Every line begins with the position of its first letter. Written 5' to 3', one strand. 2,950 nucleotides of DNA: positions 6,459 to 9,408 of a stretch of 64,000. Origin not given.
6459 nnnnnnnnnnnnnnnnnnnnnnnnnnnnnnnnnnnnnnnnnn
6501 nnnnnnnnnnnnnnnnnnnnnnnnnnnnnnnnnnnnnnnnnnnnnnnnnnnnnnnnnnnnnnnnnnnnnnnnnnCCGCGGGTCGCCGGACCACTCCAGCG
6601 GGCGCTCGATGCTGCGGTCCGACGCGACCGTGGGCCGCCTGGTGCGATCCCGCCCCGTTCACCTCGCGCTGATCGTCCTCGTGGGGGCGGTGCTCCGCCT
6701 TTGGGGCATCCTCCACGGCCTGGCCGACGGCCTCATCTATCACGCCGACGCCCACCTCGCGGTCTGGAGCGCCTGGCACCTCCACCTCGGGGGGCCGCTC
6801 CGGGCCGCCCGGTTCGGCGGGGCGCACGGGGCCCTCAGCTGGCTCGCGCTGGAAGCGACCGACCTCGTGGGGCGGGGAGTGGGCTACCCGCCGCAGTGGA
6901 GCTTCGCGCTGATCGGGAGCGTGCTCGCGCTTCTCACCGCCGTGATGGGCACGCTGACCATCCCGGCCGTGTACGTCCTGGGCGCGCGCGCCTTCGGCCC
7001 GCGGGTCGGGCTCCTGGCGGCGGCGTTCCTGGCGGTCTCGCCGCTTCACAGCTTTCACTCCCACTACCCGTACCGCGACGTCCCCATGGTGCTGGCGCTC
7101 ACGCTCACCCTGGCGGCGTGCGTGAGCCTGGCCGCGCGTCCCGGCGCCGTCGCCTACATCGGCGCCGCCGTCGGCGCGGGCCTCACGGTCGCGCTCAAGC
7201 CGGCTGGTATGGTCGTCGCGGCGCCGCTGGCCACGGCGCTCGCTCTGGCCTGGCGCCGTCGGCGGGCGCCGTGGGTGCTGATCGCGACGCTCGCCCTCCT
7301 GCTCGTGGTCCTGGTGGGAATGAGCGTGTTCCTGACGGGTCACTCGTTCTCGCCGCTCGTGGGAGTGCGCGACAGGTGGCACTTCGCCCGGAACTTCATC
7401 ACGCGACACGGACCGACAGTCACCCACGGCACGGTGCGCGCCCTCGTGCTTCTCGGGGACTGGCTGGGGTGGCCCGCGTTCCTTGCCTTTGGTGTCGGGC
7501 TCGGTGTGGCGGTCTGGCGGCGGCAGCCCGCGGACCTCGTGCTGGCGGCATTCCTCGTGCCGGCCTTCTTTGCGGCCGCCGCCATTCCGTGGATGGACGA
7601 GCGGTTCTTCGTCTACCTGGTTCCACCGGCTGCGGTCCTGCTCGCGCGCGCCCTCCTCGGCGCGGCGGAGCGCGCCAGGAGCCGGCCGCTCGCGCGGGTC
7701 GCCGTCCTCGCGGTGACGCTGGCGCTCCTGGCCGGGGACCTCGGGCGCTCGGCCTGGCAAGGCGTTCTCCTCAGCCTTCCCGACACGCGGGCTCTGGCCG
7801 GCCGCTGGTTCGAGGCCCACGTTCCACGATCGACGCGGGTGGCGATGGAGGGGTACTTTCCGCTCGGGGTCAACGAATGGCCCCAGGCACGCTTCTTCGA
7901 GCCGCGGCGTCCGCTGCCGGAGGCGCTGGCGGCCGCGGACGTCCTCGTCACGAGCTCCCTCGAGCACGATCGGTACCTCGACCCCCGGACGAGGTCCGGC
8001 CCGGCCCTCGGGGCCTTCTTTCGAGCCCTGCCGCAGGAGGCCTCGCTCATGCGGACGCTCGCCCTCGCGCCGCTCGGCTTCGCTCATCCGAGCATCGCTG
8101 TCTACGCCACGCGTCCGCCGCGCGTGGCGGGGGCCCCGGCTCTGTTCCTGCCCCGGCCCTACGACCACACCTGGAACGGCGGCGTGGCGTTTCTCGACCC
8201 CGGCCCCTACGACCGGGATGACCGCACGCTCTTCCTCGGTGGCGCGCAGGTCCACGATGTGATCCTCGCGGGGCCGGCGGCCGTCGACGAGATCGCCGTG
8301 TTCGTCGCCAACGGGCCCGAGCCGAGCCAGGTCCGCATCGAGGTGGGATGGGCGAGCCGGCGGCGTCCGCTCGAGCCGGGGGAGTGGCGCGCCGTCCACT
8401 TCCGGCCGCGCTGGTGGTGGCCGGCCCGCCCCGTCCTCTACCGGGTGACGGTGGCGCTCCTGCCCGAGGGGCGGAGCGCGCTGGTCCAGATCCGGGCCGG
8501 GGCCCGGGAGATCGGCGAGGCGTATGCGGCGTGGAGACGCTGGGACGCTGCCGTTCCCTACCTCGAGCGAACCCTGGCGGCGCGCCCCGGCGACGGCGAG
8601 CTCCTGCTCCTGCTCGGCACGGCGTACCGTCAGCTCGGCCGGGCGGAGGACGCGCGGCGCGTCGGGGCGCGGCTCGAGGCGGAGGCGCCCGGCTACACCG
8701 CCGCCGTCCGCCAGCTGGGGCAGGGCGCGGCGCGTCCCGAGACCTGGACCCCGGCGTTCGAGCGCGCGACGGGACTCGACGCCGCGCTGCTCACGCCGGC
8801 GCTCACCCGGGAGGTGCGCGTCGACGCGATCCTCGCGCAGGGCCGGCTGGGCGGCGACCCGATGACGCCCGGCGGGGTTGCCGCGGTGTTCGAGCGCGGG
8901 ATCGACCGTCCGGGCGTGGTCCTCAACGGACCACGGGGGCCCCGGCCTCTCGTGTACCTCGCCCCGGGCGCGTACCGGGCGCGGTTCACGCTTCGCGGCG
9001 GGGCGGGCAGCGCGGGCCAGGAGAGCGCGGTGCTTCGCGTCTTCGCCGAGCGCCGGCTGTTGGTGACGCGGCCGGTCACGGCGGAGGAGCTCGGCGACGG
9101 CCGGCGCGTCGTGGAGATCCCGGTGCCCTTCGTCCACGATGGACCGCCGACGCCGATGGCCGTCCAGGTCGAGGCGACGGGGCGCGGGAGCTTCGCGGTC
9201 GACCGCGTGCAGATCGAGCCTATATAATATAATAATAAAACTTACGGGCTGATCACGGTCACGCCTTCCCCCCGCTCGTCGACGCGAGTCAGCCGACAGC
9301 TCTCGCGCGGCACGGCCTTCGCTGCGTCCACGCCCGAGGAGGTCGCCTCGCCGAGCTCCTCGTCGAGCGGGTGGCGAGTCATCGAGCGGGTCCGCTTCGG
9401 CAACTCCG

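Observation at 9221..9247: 27-bp AT-rich filler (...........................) at the duplication junction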

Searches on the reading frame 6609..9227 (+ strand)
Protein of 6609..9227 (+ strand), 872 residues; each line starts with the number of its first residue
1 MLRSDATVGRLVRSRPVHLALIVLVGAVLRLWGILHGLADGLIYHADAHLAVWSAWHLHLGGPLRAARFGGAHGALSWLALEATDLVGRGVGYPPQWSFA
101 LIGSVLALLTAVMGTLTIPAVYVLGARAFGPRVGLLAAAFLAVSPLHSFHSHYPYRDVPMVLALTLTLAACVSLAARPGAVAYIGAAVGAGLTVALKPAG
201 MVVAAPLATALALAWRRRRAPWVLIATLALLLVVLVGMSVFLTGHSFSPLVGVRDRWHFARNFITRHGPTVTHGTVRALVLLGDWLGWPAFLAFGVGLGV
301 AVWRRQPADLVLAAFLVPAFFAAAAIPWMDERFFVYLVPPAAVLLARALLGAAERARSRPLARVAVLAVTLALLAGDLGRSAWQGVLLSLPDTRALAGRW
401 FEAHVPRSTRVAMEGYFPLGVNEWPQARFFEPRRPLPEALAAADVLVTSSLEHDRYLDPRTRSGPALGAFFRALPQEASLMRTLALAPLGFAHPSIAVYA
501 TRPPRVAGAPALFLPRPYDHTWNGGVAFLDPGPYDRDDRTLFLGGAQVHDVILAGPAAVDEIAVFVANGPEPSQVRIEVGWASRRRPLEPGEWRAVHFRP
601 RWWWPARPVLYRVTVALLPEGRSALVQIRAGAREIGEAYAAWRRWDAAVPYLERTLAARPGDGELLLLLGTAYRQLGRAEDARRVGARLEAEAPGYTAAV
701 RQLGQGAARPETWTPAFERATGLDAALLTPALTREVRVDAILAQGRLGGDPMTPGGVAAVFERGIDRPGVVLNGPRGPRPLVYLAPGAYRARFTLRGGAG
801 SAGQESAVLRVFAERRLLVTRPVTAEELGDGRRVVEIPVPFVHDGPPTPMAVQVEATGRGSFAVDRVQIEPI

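Call 9: search_protein_families(library=pfam, proteins=[window:6609-9227:+])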
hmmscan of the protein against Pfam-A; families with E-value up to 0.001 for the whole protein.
window:6609-9227:+ (872 aa): 3 families
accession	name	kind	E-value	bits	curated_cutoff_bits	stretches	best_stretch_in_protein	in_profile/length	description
PF13231.12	PMT_2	-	2.3e-09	38.1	26.1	1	105-234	23-155/160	Dolichyl-phosphate-mannose-protein mannosyltransferase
PF14559.12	TPR_19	-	2.6e-07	31.3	25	1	644-703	6-64/68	Tetratricopeptide repeat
PF13432.12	TPR_16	-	3.8e-06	27.7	32.7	1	636-696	4-64/65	Tetratricopeptide repeat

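Call 10: find_related_loci(query=window:6609-9218:+, collection=genome_contigs, flank=10000)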
Query window:6609-9218:+ (870 aa) in genome_contigs; peptide patterns used: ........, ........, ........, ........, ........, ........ (x = any residue, [..] = any of these).
41 stretches matched a pattern; 8 encode a relative of the query (tblastn E <= 1e-3); 8 distinct loci.
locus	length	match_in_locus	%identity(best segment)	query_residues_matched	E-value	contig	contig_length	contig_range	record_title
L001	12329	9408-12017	91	1-870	0e+0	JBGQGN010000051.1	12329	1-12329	MAG: Candidatus Methylomirabilia bacterium isolate OBJ2_061818_090_27 k141_1763162_length_12329_cov_11.7271, whole genom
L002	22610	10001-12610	82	1-870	0e+0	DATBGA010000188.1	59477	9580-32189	MAG TPA_asm: Candidatus Methylomirabilota bacterium isolate SMAG_U3825 k141_6543266, whole genome shotgun sequence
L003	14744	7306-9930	79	2-870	0e+0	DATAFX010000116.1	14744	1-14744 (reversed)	MAG TPA_asm: Candidatus Methylomirabilota bacterium isolate SMAG_U6814 k141_789162, whole genome shotgun sequence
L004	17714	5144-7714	74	10-870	0e+0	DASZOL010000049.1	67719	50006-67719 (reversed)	MAG TPA_asm: Candidatus Methylomirabilota bacterium isolate SMAG_U5944 k141_2581288, whole genome shotgun sequence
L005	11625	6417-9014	77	3-869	0e+0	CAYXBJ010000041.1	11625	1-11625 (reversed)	MAG TPA_asm: uncultured bacterium isolate binchicken_co279_6 genome assembly, contig: k141_684852, whole genome shotgun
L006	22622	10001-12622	74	3-870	0e+0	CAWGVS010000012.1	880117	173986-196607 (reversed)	MAG: uncultured Candidatus Rokubacteria bacterium isolate MFD02242.bin.2.73 genome assembly, contig: contig_975, whole g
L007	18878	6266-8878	81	1-870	0e+0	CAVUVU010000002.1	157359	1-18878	MAG: uncultured Candidatus Rokubacteria bacterium isolate MFD05567.bin.2.187 genome assembly, contig: contig_10611, whol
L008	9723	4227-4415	27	577-625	4e-4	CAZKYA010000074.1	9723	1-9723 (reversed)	MAG TPA_asm: uncultured Pirellulales bacterium isolate binchicken_co33_469 genome assembly, contig: NODE_8995_length_972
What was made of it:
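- The relatives are too distant (<=91% aa identity) to exclude a recent event (call 10).
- Tried and rejected: The genome_contigs scan gave only relatives at <=91% aa identity (call 10).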

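Call 14: find_encoding_contigs(protein=window:6609-9227:+, flank=10000, max_places=10)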
Protein window:6609-9227:+ (872 aa): no gene with exactly this product is on record in the collection.

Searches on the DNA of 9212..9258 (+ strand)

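Call 33: search_dna_similar(query=window:9212-9258:+, collection=plasmids, mode=distant, max_evalue=10, max_rows=10)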
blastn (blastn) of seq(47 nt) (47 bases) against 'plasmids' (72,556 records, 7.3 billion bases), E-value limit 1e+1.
Records with a match: 64; places in all: 74; records where one place covers at least 80% of the query: 0.
Best place of each record, by identity: >=99% 13; 95-99% 20; 90-95% 24; 80-90% 7.
By first word of the organism name: Bacillus 23; Borreliella 6; Campylobacter 6; Clostridium 6; Piscirickettsia 3; Clostridioides 3; Staphylococcus 3; Spiroplasma 2; Acetoanaerobium 1; Shewanella 1; and 10 more.
By predicted mobility (MOB-suite, as given by PLSDB): non-mobilizable 41; mobilizable 17; conjugative 6.
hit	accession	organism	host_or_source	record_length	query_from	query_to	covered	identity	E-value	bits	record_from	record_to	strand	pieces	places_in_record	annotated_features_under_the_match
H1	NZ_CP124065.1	Borreliella japonica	Bacterial isolate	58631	11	37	57%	92.6%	6e-2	41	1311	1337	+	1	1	none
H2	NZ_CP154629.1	Acetoanaerobium noterae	cell culture,Sludge of a digestion ...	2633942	9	35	57%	88.9%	3e+0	37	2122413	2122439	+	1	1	none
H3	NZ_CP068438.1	Shewanella sp. KX20019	cell culture,sediment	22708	18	45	60%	85.7%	9e+0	34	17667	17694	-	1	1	hypothetical protein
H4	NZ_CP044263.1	Campylobacter armoricus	Whole genome sequence,river surface ...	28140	5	30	55%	88.5%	9e+0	35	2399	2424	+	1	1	VirB8/TrbF family protein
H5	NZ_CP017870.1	Campylobacter coli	chicken liver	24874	5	30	55%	88.5%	9e+0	35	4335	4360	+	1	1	VirB8/TrbF family protein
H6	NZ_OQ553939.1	Campylobacter coli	Homo sapiens,human,feces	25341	5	30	55%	88.5%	9e+0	35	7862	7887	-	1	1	VirB8/TrbF family protein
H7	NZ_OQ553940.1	Campylobacter coli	Homo sapiens,human,feces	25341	5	30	55%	88.5%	9e+0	35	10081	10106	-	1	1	VirB8/TrbF family protein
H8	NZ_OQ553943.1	Campylobacter coli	Homo sapiens,human,feces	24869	5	30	55%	88.5%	9e+0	35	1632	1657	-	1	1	VirB8/TrbF family protein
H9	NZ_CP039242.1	Piscirickettsia salmonis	Salmo salar,cell culture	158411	2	26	53%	92.0%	8e-1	37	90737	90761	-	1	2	none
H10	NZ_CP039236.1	Piscirickettsia salmonis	Salmo salar,cell culture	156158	2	26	53%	92.0%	8e-1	37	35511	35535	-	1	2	none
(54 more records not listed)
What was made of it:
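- On Adapter, linker or vector contamination: Plasmid BLAST gives E >= 0.06, all to AT-rich bacterial plasmids (call 33).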
